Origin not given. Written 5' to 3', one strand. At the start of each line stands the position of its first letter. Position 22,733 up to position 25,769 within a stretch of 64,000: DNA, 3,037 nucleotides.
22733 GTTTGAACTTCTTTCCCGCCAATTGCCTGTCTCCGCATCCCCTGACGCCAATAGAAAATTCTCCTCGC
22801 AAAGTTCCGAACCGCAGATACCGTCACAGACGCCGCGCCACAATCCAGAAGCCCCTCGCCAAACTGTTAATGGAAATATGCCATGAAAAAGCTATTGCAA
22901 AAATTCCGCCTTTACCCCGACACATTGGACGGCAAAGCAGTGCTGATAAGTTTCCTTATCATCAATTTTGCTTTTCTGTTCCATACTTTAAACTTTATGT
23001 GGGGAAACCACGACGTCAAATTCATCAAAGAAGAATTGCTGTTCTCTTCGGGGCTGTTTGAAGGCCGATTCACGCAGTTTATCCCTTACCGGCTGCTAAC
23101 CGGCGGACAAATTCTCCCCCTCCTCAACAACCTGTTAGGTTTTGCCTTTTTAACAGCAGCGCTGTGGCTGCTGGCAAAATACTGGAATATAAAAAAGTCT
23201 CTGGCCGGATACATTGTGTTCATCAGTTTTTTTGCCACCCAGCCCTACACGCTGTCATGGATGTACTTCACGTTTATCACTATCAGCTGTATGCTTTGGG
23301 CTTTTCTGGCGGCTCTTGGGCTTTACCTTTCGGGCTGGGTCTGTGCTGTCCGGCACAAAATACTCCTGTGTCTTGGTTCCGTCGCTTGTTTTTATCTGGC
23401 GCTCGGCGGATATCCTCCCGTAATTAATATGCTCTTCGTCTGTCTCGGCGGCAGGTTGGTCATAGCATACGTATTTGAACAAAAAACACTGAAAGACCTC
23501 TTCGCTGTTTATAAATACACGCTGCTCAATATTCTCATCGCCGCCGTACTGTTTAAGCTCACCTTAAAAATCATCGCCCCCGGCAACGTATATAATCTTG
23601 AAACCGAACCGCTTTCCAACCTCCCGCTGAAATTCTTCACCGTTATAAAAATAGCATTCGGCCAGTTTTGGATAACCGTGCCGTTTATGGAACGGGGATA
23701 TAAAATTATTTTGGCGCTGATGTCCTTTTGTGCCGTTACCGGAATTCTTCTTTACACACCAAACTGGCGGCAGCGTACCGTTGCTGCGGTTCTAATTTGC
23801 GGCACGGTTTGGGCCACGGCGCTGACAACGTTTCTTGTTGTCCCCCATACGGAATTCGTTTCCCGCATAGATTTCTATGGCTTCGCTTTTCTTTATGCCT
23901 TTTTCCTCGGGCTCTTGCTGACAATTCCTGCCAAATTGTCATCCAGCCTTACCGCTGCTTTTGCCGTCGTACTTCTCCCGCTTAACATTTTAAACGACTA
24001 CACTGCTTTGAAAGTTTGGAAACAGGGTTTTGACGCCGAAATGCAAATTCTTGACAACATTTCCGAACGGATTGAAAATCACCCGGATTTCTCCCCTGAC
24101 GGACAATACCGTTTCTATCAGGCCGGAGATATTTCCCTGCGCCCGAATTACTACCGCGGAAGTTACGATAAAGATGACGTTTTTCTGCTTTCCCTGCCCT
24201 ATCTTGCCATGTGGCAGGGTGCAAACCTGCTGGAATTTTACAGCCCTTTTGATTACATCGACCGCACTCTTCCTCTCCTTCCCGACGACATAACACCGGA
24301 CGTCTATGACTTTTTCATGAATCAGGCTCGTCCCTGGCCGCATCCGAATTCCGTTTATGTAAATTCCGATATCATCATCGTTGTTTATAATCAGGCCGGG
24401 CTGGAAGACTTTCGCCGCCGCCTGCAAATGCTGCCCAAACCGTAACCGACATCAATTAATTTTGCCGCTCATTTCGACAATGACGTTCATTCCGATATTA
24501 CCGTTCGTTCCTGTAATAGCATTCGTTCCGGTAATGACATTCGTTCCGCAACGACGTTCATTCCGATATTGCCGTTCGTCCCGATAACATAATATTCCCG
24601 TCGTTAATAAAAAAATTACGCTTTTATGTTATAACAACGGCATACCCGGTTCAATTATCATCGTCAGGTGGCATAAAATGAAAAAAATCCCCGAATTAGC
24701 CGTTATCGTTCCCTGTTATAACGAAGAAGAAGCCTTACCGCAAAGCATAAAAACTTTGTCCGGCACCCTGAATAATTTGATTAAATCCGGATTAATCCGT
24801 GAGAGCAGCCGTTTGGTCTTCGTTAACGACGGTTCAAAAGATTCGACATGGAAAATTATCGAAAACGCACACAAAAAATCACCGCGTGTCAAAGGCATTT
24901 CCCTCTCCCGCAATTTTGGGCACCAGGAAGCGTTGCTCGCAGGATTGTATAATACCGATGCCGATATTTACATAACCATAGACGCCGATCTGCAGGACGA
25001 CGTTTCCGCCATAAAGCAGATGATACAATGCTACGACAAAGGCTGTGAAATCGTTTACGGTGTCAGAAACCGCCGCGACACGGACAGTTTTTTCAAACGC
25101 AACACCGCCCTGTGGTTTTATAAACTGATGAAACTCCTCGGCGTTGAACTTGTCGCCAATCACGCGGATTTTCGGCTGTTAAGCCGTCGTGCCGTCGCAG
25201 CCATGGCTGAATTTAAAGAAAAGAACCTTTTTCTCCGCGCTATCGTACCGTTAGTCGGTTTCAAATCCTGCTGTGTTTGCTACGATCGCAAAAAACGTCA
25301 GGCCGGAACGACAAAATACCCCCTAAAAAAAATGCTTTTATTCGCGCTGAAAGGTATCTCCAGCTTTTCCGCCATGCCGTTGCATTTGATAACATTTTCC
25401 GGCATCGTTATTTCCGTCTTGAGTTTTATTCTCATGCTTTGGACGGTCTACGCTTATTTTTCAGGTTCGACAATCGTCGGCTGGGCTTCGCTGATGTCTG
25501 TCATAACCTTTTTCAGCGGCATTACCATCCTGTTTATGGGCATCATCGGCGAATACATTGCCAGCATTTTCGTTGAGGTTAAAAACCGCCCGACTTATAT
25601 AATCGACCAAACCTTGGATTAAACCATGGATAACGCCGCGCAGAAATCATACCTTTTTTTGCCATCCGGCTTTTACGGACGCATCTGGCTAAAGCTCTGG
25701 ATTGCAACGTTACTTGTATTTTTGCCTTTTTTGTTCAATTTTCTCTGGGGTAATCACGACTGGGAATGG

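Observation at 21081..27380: Tandem triplication of a GT-C-like polytopic membrane protein family interleaved with a GtrB/ArnC-type polyprenyl-phosphate sugar synthase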

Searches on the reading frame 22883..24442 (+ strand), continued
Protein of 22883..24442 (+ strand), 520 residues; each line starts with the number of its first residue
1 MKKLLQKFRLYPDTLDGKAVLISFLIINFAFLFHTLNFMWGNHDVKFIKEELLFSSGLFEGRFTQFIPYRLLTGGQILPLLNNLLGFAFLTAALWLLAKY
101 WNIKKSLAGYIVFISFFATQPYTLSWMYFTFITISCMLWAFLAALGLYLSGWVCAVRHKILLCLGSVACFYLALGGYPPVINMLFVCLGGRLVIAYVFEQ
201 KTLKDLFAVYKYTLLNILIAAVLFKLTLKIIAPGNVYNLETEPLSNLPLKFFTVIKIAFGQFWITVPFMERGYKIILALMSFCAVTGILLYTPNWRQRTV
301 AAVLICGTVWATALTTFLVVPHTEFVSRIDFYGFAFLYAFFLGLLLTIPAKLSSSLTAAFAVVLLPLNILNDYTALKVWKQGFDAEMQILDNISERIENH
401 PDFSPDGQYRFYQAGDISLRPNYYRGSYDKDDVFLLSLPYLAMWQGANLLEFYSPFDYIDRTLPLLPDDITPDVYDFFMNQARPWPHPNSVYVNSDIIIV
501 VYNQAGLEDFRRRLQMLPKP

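Call 57: fold_search(model_id=the predicted structure, library=viral)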
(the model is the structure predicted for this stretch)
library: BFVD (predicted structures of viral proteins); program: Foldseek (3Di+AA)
matches with E <= 10: 148; with E <= 0.001: 0
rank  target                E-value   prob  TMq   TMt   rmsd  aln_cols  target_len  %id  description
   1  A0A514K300            5.8e-03  1.00  0.33  0.45  10.6       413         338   11  Uncharacterized protein [Nitrosopumilus spindle-shaped virus 1]
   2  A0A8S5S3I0            2.6e-02  1.00  0.33  0.23   9.5       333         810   14  Uncharacterized protein [Siphoviridae sp. ctBLh2]
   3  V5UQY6                3.2e-02  0.99  0.34  0.38  13.0       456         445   15  Uncharacterized protein [Oenococcus phage phiS13]
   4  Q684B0                4.1e-02  0.95  0.34  0.31  13.0       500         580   12  (no name in the UniProt tables at hand)
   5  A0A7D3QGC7            9.1e-02  0.15  0.12  0.12  23.9       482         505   12  (no name in the UniProt tables at hand)
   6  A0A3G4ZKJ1            1.2e-01  0.15  0.11  0.12  24.0       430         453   13  MFS transporter [Terrestrivirus sp.]
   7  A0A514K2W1            1.4e-01  0.95  0.31  0.43  10.6       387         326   12  Uncharacterized protein [Nitrosopumilus spindle-shaped virus]
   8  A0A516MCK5            5.4e-01  0.09  0.13  0.08  22.7       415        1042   10  (no name in the UniProt tables at hand)
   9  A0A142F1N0            5.4e-01  0.08  0.10  0.06  22.8       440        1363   11  Tail tape measure protein-like protein [Bacillus phage Mgbh1]
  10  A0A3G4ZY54            5.4e-01  0.07  0.10  0.14  24.8       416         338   10  Uncharacterized protein [Faunusvirus sp.]
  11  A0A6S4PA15            6.1e-01  0.03  0.09  0.05  32.0       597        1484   10  Large polyvalent protein associated domain-containing protein [uncultured phage_MedDCM-OCT-S31-C1]
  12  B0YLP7                6.7e-01  0.10  0.13  0.18  24.8       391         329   12  Uncharacterized protein [Glossina hytrovirus (isolate Glossina pallidipes/Ethiopia/Seibersdorf/-)]
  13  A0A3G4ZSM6            6.7e-01  0.06  0.11  0.13  23.9       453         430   13  MFS transporter [Edafosvirus sp.]
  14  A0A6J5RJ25            6.7e-01  0.02  0.08  0.06  48.4       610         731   11  Uncharacterized protein [uncultured Caudovirales phage]
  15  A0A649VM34            7.3e-01  0.06  0.11  0.06  29.1       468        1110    8  Tapemeasure protein [Arthrobacter phage Mufasa8]
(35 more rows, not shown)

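Call 70: list_cluster_members(proteins=[P0121, P0122, P0125, P0127, P0129, P0136, P0141, P0148, P0160, P0268])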
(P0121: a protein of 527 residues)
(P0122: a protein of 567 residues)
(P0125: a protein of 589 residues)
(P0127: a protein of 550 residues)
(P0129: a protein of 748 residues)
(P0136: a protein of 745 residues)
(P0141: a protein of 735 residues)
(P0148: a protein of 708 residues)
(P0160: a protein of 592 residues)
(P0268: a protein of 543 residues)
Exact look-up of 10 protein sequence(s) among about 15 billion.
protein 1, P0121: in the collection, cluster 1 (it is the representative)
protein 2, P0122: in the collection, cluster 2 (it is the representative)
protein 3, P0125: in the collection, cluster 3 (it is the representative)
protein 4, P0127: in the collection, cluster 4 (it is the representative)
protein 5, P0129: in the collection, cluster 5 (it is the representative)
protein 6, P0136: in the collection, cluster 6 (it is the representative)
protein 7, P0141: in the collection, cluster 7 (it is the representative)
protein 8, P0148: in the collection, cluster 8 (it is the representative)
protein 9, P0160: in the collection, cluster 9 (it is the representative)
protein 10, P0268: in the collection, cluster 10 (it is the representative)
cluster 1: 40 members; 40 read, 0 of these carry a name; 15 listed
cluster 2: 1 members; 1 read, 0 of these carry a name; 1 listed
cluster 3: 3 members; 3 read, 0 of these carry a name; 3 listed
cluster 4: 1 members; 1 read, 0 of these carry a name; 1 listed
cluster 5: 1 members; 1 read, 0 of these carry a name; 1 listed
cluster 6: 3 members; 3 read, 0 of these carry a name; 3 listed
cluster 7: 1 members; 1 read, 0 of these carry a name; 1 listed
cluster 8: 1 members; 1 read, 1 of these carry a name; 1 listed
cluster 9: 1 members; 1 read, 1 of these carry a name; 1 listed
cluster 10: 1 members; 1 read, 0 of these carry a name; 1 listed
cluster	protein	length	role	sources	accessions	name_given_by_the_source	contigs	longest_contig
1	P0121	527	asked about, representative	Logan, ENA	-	-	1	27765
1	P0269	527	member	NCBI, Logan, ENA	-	-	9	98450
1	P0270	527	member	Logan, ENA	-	-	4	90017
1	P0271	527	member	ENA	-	-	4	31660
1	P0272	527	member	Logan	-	-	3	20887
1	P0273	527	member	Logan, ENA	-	-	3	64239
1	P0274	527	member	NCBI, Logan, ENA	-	-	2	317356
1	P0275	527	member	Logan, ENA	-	-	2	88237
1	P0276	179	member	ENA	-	-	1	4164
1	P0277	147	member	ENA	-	-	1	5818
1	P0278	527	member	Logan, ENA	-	-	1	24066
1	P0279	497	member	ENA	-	-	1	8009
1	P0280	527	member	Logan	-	-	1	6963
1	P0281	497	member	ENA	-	-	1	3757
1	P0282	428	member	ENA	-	-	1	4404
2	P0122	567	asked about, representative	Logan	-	-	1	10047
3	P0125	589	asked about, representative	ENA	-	-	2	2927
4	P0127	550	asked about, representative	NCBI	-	-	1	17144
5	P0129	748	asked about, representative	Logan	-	-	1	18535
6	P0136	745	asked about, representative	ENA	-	-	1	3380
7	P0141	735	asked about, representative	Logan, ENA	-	-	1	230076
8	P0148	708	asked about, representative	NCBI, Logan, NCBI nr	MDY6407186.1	MAG: hypothetical protein SPL08_00585 [Pseudomonadota bacterium] | hypothetical protein [Pseudomonadota bacterium]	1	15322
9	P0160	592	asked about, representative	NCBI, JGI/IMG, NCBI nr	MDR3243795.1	MAG: glucosyltransferase domain-containing protein [Elusimicrobiota bacterium] | hypothetical protein | glucosyltransferase domain-containing protein [Elusimicrobiota bacterium]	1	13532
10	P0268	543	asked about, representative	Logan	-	-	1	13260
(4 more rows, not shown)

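Call 80: search_protein_families(library=pfam, proteins=[L086:8001-9590:+, L085:8001-9575:+], max_evalue=10)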
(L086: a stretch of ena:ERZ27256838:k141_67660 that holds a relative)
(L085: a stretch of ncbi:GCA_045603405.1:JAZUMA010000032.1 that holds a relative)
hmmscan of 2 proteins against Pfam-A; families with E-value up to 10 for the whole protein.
L086:8001-9590:+ (530 aa): 0 families

L085:8001-9575:+ (525 aa): 3 families
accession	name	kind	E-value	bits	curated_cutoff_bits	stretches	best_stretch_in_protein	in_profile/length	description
PF14264.12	Glucos_trans_II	-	8.2e-10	38.7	30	1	54-323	16-296/317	Glucosyl transferase GtrII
PF08999.15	SP_C-Propep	-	0.02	15.1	25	1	182-223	43-84/96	Surfactant protein C, N terminal propeptide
PF02080.26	TrkA_C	-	0.053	13.9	27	1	491-523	36-69/71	TrkA-C domain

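Call 84: search_protein_families(library=phrogs, proteins=[L086:8001-9590:+, L042:9518-10516:-, L042:16306-16938:+, L063:9670-11949:+, L042:6592-7731:-, L042:4460-6613:-, L042:3099-4436:-, L042:2035-3096:-, L060:2021-2917:-, L060:2957-3676:-], max_evalue=0.001)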
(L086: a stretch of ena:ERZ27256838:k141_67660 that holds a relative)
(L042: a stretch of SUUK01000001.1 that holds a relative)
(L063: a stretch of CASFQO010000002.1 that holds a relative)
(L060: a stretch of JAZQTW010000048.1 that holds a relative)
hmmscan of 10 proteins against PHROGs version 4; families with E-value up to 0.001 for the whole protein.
L086:8001-9590:+ (530 aa): 0 families

L042:9518-10516:- (332 aa): 0 families

L042:16306-16938:+ (211 aa): 1 family
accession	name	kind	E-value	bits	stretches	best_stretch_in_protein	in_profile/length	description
phrog_25624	-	unknown function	5.3e-08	33.7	1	16-108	8-105/204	-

L063:9670-11949:+ (760 aa): 0 families

L042:6592-7731:- (379 aa): 2 families
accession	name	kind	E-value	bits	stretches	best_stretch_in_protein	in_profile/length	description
phrog_376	-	tail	5.6e-16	59.1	1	33-93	2-62/712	tail protein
phrog_20269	-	unknown function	8.2e-09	35.9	1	40-88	8-56/374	-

L042:4460-6613:- (717 aa): 6 families
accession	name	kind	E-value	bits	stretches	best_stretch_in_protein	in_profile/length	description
phrog_376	-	tail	5.6e-142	475.6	1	12-717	64-710/712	tail protein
phrog_15566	-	tail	3.8e-53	181.8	2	246-511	18-279/552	tail protein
phrog_20269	-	unknown function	9.7e-36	124.5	1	12-257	63-298/374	-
phrog_30010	-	unknown function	2.6e-17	63.8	1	400-511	190-300/517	-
phrog_19864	-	unknown function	2.4e-07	29.8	1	177-229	1167-1219/1268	-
phrog_457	-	tail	1.1e-06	28.5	1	280-419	358-495/793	tail protein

L042:3099-4436:- (445 aa): 0 families

L042:2035-3096:- (353 aa): 0 families

L060:2021-2917:- (298 aa): 1 family
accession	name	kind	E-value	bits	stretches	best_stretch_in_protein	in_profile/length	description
phrog_212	-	head and packaging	1.1e-05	26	1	3-94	7-100/301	major head protein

L060:2957-3676:- (239 aa): 2 families
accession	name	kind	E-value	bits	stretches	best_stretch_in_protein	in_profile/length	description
phrog_3742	-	unknown function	4e-31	110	1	2-220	20-240/287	-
phrog_458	-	other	0.0005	21.1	0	77-219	77-228/246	protease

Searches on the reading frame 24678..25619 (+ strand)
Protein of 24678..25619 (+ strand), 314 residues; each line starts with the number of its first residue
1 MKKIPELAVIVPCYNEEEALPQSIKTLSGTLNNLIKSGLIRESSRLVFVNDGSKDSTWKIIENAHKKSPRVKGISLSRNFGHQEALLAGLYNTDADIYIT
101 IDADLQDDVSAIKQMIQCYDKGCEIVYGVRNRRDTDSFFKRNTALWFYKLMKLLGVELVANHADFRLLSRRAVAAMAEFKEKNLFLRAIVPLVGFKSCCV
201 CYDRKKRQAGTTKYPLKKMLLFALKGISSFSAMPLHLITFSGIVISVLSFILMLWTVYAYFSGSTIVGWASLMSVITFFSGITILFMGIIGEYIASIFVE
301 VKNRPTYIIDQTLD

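Call 3: search_protein_families(library=pfam, proteins=[window:24678-25619:+], max_evalue=1)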
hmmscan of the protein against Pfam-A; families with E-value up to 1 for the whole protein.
window:24678-25619:+ (314 aa): 5 families
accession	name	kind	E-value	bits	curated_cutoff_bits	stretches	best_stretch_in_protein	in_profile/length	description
PF00535.33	Glycos_transf_2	-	2.3e-27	96.4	23.3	1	9-173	2-164/168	Glycosyl transferase family 2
PF13641.12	Glyco_tranf_2_3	-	7.2e-05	23.3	27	1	5-140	1-133/230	Glycosyltransferase like family 2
PF10111.15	Glyco_tranf_2_2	-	0.0026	17.8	27.3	1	35-173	21-175/276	Glycosyltransferase like family 2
PF15144.11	DUF4576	-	0.24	11.7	27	1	141-182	40-81/88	Domain of unknown function (DUF4576)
PF07895.16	DUF1673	-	0.59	10.5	30.4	1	186-311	90-192/204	Protein of unknown function (DUF1673)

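Call 4: search_protein_families(library=ncbifam, proteins=[window:24678-25619:+], max_evalue=1)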
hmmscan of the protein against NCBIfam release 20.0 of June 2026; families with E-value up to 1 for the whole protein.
window:24678-25619:+ (314 aa): 17 families
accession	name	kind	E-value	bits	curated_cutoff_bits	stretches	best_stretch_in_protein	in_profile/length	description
NF047588.1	GlcsyltransPgfSStrep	equivalog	1.2e-71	241.4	500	1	7-312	3-305/308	glycosyltransferase PgfS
NF007986.1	PRK10714.1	equivalog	9.5e-41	139.8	529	1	2-312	3-311/316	undecaprenyl-phosphate 4-deoxy-4-formamido-L-arabinose transferase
TIGR03937.1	PgaC_IcaA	equivalog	3.1e-16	59.3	422.3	1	2-121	42-152/407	poly-beta-1,6-N-acetyl-D-glucosamine synthase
TIGR03111.1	glyc2_xrt_Gpos1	hypoth_equivalog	2.3e-12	46.5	363.95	1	2-126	46-163/439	TIGR03111 family XrtG-associated glycosyltransferase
TIGR04242.1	nodulat_NodC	equivalog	1e-08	34.6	550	1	2-116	45-153/395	chitooligosaccharide synthase NodC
NF058614.1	PPMAGASynPpgS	equivalog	1.1e-06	28.3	370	1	9-133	4-116/226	polyprenyl-phospho-N-acetylgalactosaminyl synthase PpgS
NF041875.1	EPS_EpsD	equivalog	1.2e-06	28.2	370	1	8-122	2-107/325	exopolysaccharide biosynthesis glycosyltransferase EpsD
NF007482.0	PRK10073.1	equivalog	5.4e-06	25.6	423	1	2-103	3-94/334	glycosyltransferase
NF010496.0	PRK13915.1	equivalog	5.5e-06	25.7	262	1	5-111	31-133/307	glucosyl-3-phosphoglycerate synthase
TIGR04283.1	glyco_like_mftF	equivalog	5.2e-05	22.9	182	1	7-119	1-97/221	TIGR04283 family arsenosugar biosynthesis glycosyltransferase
TIGR04182.1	glyco_TIGR04182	equivalog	6.3e-05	22.5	325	1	7-301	2-289/293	S-layer glycoprotein N-glycosyltransferase AglJ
NF047683.1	TeichurnBiosyTuaG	equivalog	0.0001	22.1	400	1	2-105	3-97/252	teichuronic acid biosynthesis protein TuaG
TIGR03965.1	mycofact_glyco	equivalog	0.022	13.6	280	1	4-106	73-166/467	mycofactocin biosynthesis glycosyltransferase MftF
NF006797.0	PRK09300.1-5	equivalog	0.024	13.9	292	1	87-197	115-222/290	tRNA splicing endonuclease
NF041391.1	DPhHxTase_Halo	equivalog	0.024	13.6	375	1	44-138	24-112/213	dolichyl-phosphate hexose transferase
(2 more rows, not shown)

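Call 53: search_solved_structures(query=window:24678-25619:+, max_evalue=0.001)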
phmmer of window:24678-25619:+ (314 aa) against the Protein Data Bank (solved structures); distinct sequences matched with E-value up to 0.001: 8.
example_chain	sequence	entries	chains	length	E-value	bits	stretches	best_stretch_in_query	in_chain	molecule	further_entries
5ekp_C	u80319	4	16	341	2.6e-57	197.7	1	6-310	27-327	Uncharacterized glycosyltransferase sll0501 | Glycosyltransferase sll0501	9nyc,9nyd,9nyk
9nye_A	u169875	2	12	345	2.7e-57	197.7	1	6-310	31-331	Glycosyltransferase sll0501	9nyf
5eke_A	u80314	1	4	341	3.3e-56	194.1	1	6-310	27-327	Uncharacterized glycosyltransferase sll0501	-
9hwj_A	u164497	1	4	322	3.9e-35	124.9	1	4-312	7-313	Undecaprenyl-phosphate 4-deoxy-4-formamido-L-arabinose transferase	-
9bhc_C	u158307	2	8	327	2.2e-33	119.2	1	4-312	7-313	Undecaprenyl-phosphate 4-deoxy-4-formamido-L-arabinose transferase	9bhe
8vxh_A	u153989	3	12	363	3.3e-33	118.6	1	4-312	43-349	Undecaprenyl-phosphate 4-deoxy-4-formamido-L-arabinose transferase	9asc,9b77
5mlz_A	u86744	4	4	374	8e-10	41.8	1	6-131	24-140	Dolichol monophosphate mannose synthase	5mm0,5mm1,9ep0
6p61_A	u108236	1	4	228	2.8e-05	26.9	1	1-102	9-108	Glycosyltransferase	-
